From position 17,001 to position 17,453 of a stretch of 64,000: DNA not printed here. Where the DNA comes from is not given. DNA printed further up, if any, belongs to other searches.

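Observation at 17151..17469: Two tandem phage-encoded Rmf (ribosome modulation factor)-like mini-proteins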

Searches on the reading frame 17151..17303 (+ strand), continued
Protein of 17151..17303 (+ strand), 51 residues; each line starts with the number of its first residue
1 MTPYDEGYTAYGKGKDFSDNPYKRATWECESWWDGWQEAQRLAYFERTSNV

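Call 79: fold_search(model_id=the predicted structure, library=viral)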
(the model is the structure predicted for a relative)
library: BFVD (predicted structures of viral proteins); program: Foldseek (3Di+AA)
matches with E <= 10: 177; with E <= 0.001: 1
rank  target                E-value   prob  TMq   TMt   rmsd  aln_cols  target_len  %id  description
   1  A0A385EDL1            8.3e-04  1.00  0.83  0.96   0.4        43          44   35  Uncharacterized protein [Caulobacter phage CcrSC]
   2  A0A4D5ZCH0            2.5e-03  1.00  0.82  0.71   1.2        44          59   39  Uncharacterized protein [Burkholderia phage BcepSaruman]
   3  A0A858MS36            3.6e-03  1.00  0.78  0.86   1.0        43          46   32  (no name in the UniProt tables at hand)
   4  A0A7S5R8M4            3.8e-03  1.00  0.76  0.63   0.6        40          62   28  (no name in the UniProt tables at hand)
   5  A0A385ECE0            4.6e-03  1.00  0.79  0.84   0.4        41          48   32  Uncharacterized protein [Caulobacter phage CcrBL9]
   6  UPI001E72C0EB         4.6e-03  1.00  0.96  0.39   1.0        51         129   18  (no name look-up for this kind of identifier)
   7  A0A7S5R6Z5            5.3e-03  1.00  0.80  0.80   2.5        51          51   33  (no name in the UniProt tables at hand)
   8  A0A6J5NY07            7.8e-03  1.00  0.80  0.59   2.0        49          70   24  Uncharacterized protein [uncultured Caudovirales phage]
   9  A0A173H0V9            9.4e-03  1.00  0.70  0.68   2.0        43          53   32  (no name in the UniProt tables at hand)
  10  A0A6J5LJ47            1.0e-02  1.00  0.93  0.74   0.8        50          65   22  Uncharacterized protein [uncultured Caudovirales phage]
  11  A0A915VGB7            1.0e-02  1.00  0.82  0.63   1.2        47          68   26  (no name in the UniProt tables at hand)
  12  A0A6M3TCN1            1.4e-02  1.00  0.79  0.84   1.5        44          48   39  Uncharacterized protein [Pseudomonas phage MR4]
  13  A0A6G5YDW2            1.4e-02  1.00  0.75  0.81   0.7        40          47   32  (no name in the UniProt tables at hand)
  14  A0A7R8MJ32            1.5e-02  1.00  0.90  0.53   0.7        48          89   33  (no name in the UniProt tables at hand)
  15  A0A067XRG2            1.7e-02  1.00  0.84  0.67   0.7        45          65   27  (no name in the UniProt tables at hand)
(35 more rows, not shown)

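Call 80: search_protein_families(library=padloc, proteins=[P0001], max_evalue=1)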
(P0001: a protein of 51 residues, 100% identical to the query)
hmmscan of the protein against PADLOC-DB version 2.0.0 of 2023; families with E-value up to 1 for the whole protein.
P0001 (51 aa): 0 families

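Call 87: search_protein_families(library=ncbifam, alignment_id=A5, max_evalue=0.01)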
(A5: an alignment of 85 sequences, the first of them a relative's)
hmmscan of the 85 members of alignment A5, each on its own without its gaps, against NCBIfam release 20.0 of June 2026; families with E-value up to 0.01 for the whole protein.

A. member 1, P0001 (51 aa): 0 families

B. families by the number of members that match (of 85 scanned): 6 families
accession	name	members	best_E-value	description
NF041886.1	Rmf_CrpP_fam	57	4.1e-09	Rmf/CrpP family protein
NF011162.1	PRK14563.1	52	5.5e-10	ribosome modulation factor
NF041856.1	CrpP_rel_fam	24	2e-05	CrpP-related protein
NF041887.1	Rmf_like_phage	14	1e-05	Rmf/CrpP fold protein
NF033696.0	CrpP_fam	2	0.0042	CrpP family ICE-associated protein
TIGR02552.1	LcrH_SycD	1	0.00058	SycD/LcrH family type III secretion system chaperone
